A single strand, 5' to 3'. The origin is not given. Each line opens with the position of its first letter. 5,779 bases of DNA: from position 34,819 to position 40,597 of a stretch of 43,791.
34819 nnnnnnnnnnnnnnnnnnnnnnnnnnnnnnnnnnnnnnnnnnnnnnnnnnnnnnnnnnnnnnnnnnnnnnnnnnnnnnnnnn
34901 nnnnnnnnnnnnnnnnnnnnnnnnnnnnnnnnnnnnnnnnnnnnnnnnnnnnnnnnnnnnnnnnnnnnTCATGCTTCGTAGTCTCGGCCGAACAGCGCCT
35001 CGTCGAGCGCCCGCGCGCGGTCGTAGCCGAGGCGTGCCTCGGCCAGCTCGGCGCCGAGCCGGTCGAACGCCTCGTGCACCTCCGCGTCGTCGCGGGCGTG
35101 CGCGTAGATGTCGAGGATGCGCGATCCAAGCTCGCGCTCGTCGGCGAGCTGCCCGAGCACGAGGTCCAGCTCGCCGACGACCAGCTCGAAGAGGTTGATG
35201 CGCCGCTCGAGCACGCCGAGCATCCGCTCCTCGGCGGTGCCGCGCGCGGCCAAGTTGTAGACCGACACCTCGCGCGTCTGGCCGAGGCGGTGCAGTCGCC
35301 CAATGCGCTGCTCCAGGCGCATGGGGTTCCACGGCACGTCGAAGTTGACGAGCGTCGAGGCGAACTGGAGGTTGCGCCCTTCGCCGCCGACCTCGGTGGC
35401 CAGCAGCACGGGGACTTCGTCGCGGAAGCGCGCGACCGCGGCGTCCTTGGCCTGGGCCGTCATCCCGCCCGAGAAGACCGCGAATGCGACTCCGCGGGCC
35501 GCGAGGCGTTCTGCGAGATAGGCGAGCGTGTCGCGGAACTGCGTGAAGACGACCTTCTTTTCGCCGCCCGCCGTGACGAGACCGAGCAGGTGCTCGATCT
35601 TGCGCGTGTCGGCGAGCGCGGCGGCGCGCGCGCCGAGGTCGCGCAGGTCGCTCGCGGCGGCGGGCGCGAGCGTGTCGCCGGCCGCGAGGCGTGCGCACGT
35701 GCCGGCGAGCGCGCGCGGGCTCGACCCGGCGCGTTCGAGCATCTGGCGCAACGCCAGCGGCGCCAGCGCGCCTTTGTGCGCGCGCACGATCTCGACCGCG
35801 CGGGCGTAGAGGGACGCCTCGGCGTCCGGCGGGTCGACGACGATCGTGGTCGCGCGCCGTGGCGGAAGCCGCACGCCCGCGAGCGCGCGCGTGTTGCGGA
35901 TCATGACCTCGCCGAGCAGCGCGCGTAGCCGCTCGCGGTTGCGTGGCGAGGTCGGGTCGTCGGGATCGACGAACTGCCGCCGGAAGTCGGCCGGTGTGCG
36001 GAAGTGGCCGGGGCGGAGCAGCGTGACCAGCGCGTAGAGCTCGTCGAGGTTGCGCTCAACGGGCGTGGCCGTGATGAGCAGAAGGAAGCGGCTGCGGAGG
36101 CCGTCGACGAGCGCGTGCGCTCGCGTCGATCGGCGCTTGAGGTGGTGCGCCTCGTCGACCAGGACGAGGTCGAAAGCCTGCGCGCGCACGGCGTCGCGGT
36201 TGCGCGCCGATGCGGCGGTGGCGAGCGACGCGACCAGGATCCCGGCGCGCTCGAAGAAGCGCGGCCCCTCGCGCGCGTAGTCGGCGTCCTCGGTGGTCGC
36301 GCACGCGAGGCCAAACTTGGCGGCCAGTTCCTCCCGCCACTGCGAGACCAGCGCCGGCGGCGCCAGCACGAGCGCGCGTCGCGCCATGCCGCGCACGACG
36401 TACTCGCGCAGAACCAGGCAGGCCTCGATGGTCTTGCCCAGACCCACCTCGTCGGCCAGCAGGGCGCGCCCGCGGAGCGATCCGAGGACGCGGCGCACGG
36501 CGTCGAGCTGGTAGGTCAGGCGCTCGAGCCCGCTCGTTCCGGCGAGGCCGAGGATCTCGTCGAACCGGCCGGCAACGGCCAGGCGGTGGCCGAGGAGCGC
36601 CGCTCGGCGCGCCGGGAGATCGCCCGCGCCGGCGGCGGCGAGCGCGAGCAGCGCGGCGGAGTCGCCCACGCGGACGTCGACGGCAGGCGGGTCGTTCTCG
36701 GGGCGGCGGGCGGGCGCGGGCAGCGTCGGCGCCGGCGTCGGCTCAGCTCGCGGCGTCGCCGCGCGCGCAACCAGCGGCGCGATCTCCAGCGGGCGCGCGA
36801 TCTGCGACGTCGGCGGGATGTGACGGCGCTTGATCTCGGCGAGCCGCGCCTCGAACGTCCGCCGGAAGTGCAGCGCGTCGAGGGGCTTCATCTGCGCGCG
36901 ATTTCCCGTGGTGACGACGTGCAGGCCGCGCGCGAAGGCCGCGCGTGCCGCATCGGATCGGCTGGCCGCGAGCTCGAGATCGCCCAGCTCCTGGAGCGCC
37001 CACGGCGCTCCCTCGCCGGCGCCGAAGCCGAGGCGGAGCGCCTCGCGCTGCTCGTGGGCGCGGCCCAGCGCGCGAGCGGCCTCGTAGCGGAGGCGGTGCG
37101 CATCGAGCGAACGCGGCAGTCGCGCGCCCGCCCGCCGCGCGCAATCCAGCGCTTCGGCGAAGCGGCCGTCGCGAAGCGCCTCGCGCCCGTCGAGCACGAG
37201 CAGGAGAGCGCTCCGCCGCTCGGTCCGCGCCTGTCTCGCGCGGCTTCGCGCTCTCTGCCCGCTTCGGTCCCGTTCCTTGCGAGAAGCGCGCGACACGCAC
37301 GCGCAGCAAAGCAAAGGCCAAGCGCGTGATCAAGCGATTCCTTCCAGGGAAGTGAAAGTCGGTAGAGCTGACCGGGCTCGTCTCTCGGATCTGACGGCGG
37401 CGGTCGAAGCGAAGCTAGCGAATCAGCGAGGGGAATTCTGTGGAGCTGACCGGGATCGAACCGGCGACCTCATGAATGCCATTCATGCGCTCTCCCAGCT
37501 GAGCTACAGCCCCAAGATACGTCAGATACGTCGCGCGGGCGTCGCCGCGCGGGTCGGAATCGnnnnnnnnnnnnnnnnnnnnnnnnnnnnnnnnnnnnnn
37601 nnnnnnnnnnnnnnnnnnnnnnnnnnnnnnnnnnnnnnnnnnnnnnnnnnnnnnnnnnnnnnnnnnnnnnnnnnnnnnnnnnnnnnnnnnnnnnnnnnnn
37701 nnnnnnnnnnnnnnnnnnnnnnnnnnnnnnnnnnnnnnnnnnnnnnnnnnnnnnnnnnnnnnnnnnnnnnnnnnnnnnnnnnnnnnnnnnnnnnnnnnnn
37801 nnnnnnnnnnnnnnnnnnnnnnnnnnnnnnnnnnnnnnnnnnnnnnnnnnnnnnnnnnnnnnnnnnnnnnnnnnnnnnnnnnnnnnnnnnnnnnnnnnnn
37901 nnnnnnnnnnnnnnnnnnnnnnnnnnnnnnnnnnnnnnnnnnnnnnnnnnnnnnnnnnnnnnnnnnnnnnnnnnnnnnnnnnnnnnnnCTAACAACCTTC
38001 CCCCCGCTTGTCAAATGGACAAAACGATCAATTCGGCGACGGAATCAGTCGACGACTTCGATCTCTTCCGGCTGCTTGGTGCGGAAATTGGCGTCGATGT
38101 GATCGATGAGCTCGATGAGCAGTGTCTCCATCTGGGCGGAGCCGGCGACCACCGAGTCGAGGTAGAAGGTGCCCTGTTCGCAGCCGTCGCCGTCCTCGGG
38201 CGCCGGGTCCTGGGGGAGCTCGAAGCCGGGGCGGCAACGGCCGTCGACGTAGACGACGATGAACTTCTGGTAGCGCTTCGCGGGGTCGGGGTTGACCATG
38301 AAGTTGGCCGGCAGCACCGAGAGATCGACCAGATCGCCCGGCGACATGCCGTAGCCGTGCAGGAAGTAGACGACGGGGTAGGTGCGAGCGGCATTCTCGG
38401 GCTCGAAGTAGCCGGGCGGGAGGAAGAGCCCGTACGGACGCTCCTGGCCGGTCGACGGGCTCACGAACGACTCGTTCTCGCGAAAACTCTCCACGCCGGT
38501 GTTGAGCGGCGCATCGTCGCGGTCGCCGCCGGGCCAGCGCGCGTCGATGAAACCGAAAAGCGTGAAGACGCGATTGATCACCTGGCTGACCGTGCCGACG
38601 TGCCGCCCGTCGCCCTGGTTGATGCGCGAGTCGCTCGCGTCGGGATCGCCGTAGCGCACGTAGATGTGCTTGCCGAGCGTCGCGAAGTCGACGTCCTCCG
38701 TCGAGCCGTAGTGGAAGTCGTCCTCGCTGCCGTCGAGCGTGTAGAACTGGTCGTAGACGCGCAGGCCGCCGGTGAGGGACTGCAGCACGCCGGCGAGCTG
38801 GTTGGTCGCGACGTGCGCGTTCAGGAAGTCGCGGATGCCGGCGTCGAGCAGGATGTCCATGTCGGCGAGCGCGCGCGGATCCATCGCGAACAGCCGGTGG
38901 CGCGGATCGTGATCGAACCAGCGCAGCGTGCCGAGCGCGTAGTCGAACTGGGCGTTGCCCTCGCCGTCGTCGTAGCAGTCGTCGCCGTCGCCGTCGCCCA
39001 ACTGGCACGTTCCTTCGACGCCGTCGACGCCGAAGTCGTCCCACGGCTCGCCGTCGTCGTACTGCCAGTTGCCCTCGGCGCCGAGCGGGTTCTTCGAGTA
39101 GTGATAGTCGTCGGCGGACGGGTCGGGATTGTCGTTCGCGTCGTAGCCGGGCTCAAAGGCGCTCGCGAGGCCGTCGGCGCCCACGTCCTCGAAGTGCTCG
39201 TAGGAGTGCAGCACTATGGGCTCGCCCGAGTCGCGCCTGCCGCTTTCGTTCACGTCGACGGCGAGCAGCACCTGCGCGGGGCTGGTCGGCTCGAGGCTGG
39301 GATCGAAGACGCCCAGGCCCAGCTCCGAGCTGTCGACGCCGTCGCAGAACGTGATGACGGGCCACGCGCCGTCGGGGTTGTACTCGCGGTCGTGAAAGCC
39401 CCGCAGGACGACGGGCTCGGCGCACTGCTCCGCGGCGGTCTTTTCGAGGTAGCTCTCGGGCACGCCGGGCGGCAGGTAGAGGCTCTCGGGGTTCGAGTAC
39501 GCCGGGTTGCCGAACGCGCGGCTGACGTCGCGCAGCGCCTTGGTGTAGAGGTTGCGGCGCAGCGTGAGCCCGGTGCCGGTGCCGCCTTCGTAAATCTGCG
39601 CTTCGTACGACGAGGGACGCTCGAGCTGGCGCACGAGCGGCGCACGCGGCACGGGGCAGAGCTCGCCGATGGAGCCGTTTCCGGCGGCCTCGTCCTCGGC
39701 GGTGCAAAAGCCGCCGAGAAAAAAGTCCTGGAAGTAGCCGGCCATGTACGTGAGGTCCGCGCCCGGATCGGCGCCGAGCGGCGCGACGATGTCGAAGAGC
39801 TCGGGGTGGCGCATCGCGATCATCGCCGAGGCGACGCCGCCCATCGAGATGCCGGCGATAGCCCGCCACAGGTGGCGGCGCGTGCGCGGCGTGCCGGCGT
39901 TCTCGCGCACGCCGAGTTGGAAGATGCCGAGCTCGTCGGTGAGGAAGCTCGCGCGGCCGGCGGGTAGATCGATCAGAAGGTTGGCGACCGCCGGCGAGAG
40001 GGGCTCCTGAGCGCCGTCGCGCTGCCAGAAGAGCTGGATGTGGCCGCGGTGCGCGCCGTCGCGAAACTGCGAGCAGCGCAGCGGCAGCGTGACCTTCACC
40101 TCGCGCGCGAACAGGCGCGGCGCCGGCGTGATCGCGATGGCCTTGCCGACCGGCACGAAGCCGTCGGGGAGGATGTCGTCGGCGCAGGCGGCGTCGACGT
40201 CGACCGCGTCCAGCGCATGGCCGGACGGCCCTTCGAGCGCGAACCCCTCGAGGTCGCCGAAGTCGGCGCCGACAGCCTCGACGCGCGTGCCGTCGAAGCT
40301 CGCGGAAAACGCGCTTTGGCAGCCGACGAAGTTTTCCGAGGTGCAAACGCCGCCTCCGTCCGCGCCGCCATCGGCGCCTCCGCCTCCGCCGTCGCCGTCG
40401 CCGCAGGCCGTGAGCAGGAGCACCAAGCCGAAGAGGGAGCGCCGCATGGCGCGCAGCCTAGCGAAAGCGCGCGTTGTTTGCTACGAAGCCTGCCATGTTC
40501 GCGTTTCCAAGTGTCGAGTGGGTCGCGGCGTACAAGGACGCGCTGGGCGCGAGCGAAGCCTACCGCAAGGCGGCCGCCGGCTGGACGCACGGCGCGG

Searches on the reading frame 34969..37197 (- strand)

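Call 24: search_protein_families(library=pfam, proteins=[window:34969-37197:-], max_evalue=0.001)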
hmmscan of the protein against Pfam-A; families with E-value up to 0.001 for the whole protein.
window:34969-37197:- (742 aa): 4 families
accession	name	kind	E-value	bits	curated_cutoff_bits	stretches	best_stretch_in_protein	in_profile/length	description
PF00176.29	SNF2-rel_dom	-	1.7e-32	113.1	24.9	1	240-468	12-253/290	SNF2-related domain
PF00271.37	Helicase_C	-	5e-22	78.7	23.5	1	533-639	2-110/110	Helicase conserved C-terminal domain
PF04851.21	ResIII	-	1.5e-13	51.4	22.5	1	228-380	6-163/164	Type III restriction enzyme, res subunit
PF00270.35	DEAD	-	2.2e-07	31.2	26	1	230-386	4-166/167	DEAD/DEAH box helicase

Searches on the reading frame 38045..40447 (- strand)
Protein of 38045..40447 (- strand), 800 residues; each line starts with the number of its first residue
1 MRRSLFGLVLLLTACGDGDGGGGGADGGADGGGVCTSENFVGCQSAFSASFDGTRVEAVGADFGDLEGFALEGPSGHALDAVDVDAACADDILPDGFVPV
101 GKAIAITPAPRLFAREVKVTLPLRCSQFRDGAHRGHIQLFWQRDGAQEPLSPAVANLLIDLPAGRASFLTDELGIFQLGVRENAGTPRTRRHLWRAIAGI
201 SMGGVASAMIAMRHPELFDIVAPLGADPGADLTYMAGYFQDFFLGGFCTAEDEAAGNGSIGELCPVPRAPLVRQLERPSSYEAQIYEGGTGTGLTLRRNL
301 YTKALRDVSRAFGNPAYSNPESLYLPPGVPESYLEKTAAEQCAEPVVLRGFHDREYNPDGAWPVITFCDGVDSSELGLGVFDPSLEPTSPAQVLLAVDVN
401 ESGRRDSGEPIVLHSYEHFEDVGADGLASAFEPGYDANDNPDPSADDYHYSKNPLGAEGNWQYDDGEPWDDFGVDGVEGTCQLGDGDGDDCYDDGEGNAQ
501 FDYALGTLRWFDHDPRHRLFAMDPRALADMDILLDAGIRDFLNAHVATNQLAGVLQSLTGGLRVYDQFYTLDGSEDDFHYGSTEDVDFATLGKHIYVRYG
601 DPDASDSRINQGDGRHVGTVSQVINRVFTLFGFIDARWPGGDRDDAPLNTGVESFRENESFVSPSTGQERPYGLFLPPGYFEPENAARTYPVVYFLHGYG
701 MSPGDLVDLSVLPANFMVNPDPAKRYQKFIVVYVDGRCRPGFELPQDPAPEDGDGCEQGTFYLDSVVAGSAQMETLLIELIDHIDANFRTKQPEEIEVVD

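Call 24: search_protein_families(library=pfam, proteins=[window:38045-40447:-], max_evalue=0.001)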
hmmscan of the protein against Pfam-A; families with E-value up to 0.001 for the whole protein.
window:38045-40447:- (800 aa): 1 family
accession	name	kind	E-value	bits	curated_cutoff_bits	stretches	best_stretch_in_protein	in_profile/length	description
PF00756.26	Esterase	-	3.4e-10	40.6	22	1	187-222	113-144/251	Putative esterase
